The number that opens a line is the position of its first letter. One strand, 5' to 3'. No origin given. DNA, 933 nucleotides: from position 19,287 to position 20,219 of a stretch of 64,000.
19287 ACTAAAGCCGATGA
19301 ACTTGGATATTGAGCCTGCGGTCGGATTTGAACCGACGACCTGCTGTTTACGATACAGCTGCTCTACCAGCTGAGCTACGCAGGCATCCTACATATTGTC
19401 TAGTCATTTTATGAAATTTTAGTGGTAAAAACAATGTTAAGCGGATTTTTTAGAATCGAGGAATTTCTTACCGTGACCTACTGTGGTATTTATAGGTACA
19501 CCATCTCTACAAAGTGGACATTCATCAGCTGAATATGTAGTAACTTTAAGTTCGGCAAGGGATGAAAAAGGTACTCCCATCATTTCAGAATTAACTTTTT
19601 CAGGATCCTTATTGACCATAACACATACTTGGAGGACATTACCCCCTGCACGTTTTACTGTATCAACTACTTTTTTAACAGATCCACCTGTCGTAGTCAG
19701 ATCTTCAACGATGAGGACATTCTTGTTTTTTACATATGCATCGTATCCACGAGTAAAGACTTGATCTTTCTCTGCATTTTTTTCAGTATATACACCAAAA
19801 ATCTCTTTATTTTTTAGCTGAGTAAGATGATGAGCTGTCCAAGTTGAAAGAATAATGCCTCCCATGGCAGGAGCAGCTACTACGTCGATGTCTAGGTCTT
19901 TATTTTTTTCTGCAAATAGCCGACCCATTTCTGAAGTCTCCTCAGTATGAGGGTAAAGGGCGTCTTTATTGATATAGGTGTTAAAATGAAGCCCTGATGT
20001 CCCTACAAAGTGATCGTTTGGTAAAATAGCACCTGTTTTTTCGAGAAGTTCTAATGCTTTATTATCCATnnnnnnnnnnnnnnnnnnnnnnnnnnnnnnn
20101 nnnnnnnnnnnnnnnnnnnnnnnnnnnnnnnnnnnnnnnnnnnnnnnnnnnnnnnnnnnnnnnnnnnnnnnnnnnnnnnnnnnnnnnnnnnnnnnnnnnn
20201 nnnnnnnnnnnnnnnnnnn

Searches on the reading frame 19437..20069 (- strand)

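Call 4: search_protein_families(library=pfam, proteins=[window:19437-20069:-], max_evalue=0.01)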
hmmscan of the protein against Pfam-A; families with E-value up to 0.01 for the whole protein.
window:19437-20069:- (210 aa): 2 families
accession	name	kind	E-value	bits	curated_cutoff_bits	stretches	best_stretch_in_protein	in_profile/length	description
PF00156.33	Pribosyltran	-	3.3e-13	49.7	26.3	1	36-158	3-130/158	Phosphoribosyl transferase domain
PF14681.12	UPRTase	-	0.0021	18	27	1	92-151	97-159/206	Uracil phosphoribosyltransferase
